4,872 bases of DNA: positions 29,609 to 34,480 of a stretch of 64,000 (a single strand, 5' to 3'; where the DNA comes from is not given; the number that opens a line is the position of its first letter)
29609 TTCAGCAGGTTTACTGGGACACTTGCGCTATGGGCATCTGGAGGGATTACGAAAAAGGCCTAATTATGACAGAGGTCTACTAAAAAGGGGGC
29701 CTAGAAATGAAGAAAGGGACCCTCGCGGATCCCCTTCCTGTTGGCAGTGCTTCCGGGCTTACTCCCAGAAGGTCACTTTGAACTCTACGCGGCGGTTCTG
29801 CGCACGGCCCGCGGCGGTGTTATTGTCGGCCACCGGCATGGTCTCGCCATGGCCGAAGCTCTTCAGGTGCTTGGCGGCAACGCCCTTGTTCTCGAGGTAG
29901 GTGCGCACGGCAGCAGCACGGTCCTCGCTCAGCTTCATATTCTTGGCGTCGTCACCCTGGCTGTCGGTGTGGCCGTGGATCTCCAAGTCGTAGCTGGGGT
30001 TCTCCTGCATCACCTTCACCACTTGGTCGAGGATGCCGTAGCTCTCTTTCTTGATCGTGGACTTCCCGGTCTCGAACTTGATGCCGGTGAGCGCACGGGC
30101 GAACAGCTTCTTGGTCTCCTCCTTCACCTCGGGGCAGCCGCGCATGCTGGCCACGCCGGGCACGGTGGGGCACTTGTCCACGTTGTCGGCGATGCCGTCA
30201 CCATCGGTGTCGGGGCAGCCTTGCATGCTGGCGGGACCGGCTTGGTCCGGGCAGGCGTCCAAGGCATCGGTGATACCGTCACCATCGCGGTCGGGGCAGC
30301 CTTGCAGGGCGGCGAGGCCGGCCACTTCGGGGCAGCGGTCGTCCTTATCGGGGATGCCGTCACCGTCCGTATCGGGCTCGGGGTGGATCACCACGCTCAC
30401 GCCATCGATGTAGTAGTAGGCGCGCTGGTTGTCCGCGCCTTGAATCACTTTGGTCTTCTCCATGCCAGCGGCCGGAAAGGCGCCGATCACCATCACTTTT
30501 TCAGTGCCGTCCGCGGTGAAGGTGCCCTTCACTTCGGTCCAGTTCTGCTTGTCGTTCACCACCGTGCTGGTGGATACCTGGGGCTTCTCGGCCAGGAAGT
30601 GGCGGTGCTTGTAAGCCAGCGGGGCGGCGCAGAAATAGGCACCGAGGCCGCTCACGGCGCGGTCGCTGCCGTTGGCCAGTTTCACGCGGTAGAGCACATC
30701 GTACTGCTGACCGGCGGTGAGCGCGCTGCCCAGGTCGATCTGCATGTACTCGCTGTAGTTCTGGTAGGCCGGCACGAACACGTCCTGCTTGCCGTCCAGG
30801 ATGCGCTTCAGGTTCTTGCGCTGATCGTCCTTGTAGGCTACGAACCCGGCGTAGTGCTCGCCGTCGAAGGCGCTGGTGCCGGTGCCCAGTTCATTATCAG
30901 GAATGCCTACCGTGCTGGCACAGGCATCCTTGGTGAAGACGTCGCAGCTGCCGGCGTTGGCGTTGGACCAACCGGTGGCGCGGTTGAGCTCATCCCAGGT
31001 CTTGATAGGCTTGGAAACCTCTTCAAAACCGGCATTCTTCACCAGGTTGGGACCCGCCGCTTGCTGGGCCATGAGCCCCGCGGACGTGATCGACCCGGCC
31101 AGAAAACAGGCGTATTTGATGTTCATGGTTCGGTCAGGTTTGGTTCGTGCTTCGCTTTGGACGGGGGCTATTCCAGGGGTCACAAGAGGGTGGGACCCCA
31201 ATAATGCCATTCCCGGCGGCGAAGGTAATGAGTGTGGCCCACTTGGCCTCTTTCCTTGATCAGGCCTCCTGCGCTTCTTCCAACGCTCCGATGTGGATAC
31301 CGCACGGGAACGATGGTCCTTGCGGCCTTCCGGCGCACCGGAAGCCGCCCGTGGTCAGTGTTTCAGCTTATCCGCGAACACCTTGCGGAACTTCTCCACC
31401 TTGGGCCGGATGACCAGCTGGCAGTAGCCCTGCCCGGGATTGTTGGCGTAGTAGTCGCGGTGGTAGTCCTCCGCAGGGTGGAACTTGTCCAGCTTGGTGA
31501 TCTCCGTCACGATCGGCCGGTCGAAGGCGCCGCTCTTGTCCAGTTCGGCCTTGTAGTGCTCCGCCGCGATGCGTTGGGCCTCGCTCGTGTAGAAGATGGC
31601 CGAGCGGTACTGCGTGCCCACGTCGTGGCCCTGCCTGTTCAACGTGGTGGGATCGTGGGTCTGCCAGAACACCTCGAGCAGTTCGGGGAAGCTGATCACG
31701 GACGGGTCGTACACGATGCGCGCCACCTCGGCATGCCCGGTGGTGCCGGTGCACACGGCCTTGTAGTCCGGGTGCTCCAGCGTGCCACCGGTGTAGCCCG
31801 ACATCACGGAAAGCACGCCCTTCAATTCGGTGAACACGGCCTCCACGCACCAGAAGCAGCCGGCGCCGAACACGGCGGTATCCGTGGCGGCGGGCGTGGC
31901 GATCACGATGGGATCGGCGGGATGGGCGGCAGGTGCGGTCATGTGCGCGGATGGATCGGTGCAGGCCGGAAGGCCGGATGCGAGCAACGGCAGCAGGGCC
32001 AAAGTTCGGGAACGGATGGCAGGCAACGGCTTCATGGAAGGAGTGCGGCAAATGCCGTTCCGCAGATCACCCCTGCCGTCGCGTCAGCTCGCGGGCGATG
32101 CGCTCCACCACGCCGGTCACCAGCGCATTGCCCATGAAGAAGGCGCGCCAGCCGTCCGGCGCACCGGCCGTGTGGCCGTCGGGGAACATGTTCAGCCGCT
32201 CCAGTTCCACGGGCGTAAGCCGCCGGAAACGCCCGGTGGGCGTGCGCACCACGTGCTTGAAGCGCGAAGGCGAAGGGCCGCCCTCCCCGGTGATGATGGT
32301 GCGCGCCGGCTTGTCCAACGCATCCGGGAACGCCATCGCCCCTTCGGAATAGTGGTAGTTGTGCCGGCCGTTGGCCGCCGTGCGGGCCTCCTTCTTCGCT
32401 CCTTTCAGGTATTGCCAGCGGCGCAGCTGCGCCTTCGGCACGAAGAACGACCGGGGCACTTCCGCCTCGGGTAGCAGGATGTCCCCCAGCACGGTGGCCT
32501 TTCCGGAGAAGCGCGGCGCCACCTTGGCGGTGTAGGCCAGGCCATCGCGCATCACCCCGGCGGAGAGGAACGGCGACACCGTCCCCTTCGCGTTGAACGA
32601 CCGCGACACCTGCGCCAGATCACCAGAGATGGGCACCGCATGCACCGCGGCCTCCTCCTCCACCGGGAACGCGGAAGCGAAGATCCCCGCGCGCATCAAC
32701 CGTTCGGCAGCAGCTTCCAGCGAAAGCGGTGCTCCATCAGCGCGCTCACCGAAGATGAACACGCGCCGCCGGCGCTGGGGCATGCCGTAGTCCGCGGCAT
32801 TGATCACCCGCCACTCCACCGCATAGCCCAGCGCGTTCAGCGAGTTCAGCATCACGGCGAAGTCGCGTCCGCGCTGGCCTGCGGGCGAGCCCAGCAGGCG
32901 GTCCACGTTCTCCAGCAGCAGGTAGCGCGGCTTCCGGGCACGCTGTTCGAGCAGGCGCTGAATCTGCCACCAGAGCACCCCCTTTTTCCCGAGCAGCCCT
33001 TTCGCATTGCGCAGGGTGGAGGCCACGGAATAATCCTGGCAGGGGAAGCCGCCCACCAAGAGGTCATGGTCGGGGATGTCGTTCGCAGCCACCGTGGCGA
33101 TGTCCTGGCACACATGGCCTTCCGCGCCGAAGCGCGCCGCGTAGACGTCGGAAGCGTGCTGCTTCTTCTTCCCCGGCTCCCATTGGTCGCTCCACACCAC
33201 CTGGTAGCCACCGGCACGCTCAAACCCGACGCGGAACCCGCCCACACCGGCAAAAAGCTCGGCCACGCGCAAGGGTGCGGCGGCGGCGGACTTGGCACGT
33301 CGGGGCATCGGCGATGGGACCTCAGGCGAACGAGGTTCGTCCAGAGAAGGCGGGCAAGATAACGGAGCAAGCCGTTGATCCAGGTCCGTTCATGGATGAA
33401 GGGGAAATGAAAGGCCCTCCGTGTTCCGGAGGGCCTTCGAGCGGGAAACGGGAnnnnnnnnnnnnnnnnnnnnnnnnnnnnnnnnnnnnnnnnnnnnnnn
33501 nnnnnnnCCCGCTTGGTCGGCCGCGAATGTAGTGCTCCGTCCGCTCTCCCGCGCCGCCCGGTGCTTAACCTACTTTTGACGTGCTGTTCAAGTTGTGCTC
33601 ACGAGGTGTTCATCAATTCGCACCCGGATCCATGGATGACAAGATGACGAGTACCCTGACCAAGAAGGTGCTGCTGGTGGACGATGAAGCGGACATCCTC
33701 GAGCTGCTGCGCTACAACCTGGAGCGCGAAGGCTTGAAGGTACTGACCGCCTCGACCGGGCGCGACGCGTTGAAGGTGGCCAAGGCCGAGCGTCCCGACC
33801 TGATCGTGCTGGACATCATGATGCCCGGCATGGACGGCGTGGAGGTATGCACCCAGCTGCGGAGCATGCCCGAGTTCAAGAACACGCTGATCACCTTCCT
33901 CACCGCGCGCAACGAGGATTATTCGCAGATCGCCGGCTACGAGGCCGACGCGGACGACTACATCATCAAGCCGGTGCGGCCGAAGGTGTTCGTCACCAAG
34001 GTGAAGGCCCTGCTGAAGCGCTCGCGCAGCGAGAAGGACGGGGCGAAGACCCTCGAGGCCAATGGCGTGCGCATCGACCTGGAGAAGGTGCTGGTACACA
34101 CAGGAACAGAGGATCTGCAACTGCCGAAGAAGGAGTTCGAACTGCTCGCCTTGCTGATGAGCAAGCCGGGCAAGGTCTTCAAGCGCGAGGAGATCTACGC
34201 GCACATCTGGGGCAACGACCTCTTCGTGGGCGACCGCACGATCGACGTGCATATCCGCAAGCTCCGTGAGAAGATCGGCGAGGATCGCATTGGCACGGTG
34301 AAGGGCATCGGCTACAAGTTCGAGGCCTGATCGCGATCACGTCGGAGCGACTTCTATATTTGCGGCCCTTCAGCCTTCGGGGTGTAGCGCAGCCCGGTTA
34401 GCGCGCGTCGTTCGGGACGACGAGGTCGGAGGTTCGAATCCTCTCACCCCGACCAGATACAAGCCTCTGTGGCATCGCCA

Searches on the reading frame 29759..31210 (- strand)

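Call 87: search_protein_families(library=pfam, proteins=[window:29759-31210:-], max_evalue=0.001)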
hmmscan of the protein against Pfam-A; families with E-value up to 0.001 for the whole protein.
window:29759-31210:- (483 aa): 3 families
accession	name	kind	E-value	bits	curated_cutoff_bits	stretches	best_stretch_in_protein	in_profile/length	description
PF00691.25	OmpA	-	7.8e-24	84.3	27.2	1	379-473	2-98/98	OmpA family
PF02412.23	TSP_3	-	3.5e-12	46.2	25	2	334-353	15-34/36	Thrombospondin type 3 repeat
PF05359.17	DUF748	-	0.00016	20.3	50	1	374-422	878-926/1037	Domain of Unknown Function (DUF748)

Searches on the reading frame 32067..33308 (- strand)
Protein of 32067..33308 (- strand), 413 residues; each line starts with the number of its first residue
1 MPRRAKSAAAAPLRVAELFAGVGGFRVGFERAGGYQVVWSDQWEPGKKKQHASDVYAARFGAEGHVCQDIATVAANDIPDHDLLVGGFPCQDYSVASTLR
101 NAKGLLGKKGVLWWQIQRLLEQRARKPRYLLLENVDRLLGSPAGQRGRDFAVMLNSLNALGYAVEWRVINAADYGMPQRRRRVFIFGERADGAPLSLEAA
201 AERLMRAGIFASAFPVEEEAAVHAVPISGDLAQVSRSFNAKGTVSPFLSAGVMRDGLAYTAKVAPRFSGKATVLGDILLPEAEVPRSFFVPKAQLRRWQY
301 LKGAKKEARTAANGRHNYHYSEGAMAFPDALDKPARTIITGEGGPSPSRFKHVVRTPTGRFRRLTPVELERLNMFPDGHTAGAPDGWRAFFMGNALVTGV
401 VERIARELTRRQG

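Call 87: search_protein_families(library=pfam, proteins=[window:32067-33308:-], max_evalue=0.001)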
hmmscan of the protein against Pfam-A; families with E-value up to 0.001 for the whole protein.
window:32067-33308:- (413 aa): 1 family
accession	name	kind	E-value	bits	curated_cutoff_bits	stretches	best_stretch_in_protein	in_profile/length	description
PF00145.23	DNA_methylase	-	5.2e-59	200.7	22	1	14-409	2-323/324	C-5 cytosine-specific DNA methylase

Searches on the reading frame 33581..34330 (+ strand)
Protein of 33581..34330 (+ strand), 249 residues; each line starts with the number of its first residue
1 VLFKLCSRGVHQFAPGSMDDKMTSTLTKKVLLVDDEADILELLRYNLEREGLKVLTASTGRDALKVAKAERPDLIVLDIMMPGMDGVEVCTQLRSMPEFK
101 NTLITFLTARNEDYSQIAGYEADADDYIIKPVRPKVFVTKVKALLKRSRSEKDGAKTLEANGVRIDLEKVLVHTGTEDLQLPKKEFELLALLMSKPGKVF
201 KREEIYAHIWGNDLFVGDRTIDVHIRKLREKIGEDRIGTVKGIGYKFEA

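Call 87: search_protein_families(library=pfam, proteins=[window:33581-34330:+], max_evalue=0.001)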
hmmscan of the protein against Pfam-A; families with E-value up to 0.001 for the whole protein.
window:33581-34330:+ (249 aa): 2 families
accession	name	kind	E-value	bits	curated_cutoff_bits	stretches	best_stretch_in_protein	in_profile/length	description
PF00072.30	Response_reg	-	1.6e-28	99.5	30.2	1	30-141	1-110/111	Response regulator receiver domain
PF00486.34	Trans_reg_C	-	4.4e-25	88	26.2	1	177-247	2-77/77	Transcriptional regulatory protein, C terminal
